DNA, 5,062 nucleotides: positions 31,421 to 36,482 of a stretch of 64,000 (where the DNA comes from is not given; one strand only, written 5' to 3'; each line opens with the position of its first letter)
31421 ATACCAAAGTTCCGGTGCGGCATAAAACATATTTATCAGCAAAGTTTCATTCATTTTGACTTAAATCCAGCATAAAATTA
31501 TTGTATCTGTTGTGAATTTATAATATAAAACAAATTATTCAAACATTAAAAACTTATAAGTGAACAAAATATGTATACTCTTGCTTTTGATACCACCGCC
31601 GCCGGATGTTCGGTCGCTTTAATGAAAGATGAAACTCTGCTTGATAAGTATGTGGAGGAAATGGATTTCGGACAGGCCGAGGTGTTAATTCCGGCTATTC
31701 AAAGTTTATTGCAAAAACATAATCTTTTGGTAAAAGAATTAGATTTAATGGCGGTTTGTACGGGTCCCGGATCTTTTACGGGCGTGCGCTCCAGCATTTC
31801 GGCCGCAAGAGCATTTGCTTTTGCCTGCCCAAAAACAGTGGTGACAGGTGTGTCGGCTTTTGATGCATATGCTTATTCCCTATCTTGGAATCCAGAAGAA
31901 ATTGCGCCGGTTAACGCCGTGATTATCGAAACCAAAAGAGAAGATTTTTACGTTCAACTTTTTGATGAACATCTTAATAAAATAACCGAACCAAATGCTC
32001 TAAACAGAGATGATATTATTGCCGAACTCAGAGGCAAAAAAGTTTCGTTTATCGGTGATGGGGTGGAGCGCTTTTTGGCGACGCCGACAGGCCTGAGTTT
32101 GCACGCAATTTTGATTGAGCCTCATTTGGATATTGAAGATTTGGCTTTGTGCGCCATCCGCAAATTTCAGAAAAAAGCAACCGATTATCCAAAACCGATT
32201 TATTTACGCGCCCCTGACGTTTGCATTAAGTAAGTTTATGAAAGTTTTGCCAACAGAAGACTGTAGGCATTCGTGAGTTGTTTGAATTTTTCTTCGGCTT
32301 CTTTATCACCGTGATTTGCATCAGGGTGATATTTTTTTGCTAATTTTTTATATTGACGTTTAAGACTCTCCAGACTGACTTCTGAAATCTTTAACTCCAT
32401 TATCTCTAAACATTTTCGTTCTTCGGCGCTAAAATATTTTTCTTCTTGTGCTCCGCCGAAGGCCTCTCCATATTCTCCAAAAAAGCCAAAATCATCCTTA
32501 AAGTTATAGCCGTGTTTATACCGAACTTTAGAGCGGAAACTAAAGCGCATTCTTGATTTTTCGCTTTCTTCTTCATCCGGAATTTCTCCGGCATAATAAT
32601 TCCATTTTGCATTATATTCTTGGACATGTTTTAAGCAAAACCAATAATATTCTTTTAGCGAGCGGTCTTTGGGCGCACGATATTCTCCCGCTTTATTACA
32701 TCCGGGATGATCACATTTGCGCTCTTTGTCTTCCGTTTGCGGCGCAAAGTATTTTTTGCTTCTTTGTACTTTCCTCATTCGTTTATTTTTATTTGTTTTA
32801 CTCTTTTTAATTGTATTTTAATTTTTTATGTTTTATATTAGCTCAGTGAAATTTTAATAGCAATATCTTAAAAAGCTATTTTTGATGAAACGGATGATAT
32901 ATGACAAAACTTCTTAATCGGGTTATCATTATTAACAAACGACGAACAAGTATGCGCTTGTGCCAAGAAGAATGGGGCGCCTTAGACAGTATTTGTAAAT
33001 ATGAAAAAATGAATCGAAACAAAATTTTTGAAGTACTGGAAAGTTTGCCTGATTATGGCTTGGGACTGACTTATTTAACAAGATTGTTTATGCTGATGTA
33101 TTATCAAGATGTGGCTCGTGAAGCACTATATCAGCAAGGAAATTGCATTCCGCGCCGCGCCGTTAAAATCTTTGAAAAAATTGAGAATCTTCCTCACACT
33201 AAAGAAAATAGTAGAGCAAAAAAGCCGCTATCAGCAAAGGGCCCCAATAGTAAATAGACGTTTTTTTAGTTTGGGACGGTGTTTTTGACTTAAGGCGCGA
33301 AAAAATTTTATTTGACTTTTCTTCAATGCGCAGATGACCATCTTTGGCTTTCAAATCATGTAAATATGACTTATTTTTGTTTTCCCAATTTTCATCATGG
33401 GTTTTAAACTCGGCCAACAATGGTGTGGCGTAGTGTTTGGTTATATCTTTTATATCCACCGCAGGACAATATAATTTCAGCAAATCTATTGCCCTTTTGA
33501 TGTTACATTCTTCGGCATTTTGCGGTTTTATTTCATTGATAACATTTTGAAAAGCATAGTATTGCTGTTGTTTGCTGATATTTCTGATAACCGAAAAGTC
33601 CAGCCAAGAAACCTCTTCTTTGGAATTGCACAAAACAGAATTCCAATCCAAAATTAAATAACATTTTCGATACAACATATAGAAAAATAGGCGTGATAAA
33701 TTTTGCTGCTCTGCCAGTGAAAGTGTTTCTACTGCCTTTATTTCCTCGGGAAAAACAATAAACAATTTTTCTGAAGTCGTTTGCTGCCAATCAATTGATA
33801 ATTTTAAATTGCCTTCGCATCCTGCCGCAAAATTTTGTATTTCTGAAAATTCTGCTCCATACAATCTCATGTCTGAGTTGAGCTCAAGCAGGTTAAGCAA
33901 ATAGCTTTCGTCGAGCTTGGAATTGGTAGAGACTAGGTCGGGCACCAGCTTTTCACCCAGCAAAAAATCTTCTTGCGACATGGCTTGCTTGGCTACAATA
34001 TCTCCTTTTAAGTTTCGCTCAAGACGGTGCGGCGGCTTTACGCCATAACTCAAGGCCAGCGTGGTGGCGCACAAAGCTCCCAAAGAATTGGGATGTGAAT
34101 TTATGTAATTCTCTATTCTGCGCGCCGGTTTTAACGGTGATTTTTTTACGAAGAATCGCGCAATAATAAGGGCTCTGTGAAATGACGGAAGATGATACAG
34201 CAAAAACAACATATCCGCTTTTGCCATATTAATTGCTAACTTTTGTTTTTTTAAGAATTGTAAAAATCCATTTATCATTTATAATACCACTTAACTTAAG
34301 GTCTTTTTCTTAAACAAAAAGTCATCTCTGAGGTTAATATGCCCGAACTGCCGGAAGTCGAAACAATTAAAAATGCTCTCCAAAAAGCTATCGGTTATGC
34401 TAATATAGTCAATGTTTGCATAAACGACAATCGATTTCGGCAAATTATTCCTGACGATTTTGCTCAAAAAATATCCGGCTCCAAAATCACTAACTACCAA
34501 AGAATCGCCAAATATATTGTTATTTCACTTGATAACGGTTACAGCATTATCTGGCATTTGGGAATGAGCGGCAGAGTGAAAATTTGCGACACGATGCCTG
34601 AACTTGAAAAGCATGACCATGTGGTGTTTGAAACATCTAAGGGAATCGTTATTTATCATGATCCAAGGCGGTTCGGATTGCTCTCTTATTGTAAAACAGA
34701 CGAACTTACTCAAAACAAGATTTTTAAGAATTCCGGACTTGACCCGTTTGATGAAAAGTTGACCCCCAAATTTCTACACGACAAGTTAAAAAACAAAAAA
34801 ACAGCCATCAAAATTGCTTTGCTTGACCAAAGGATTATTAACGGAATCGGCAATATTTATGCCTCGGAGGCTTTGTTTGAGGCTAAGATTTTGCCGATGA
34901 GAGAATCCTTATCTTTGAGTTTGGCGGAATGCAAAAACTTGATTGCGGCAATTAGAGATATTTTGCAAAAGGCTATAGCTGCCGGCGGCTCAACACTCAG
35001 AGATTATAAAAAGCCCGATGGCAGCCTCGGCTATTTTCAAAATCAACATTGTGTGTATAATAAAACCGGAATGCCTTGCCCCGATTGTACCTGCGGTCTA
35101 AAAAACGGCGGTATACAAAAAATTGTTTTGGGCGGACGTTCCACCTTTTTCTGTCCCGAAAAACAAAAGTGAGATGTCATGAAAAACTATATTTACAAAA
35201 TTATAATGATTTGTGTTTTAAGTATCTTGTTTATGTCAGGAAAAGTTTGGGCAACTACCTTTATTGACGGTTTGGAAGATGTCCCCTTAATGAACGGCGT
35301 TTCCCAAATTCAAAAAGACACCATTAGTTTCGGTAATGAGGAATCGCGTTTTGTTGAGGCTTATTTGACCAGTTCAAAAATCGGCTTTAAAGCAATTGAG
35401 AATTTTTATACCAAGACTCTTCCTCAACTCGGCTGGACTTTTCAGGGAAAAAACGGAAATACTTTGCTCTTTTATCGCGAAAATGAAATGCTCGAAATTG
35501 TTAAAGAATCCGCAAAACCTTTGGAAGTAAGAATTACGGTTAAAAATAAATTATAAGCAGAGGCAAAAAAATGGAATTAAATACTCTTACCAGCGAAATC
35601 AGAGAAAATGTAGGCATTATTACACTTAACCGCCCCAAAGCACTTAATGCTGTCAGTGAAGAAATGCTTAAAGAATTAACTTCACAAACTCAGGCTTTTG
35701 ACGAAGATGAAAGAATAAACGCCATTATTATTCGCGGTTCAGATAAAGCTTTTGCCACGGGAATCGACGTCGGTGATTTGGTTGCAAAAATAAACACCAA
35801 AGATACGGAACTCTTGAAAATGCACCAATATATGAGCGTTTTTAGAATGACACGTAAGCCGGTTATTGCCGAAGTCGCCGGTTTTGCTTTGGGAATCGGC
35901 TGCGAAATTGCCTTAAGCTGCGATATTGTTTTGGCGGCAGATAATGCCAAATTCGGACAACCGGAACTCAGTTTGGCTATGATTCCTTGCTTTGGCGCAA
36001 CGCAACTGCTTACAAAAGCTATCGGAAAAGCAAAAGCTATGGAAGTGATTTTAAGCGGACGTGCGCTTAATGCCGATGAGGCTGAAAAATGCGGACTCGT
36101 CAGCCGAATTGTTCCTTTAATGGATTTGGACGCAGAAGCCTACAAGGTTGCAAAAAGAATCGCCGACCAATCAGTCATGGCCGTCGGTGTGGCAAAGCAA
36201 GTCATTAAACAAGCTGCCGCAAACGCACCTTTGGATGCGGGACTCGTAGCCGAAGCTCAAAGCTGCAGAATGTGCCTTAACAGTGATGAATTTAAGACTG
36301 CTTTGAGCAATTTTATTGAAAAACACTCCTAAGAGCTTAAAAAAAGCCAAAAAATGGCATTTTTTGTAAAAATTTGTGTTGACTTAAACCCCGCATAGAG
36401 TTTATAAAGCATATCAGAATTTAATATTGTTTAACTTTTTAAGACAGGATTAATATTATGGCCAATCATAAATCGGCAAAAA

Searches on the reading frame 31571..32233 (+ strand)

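Call 67: search_protein_families(library=pfam, proteins=[window:31571-32233:+], max_evalue=0.00001)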
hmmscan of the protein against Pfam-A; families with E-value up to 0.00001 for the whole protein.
window:31571-32233:+ (220 aa): 1 family
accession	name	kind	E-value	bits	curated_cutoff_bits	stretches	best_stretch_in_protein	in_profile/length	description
PF00814.31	TsaD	-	4e-15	56.7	24.8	1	36-137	30-135/264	tRNA N6-adenosine threonylcarbamoyltransferase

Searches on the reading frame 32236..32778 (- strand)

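Call 67: search_protein_families(library=pfam, proteins=[window:32236-32778:-], max_evalue=0.00001)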
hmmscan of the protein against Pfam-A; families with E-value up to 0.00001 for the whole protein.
window:32236-32778:- (180 aa): 1 family
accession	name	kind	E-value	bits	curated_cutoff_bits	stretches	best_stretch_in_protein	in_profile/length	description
PF00226.36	DnaJ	-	2.1e-14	53.8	27.8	1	133-175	11-53/63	DnaJ domain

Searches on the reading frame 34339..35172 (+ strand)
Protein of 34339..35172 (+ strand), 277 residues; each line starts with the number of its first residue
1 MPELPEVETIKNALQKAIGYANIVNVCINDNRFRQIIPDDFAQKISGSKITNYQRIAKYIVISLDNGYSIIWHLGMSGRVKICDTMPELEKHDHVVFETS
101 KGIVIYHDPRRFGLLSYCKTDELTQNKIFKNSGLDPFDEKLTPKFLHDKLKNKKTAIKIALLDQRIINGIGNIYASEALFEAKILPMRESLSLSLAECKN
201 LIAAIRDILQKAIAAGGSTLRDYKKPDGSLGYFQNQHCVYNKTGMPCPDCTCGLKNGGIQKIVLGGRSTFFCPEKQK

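Call 66: search_protein_families(library=pfam, proteins=[window:34339-35172:+], max_evalue=0.00001)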
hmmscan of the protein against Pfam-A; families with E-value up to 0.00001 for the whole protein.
window:34339-35172:+ (277 aa): 2 families
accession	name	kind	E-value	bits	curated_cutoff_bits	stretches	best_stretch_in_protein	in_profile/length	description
PF01149.29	Fapy_DNA_glyco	-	3.3e-30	105.5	25.5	1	1-113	1-115/117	Formamidopyrimidine-DNA glycosylase N-terminal domain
PF06831.19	H2TH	-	8.4e-28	96.6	34.7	1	133-222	2-91/93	Formamidopyrimidine-DNA glycosylase H2TH domain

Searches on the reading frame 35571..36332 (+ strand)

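Call 66: search_protein_families(library=pfam, proteins=[window:35571-36332:+], max_evalue=0.00001)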
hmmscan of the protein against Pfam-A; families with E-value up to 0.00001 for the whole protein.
window:35571-36332:+ (253 aa): 2 families
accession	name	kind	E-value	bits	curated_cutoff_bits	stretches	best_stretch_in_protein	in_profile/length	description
PF00378.25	ECH_1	-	2e-58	198.1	27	1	9-252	1-244/251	Enoyl-CoA hydratase/isomerase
PF16113.10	ECH_2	-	7.5e-33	114.9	27.2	1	14-247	1-237/335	Enoyl-CoA hydratase/isomerase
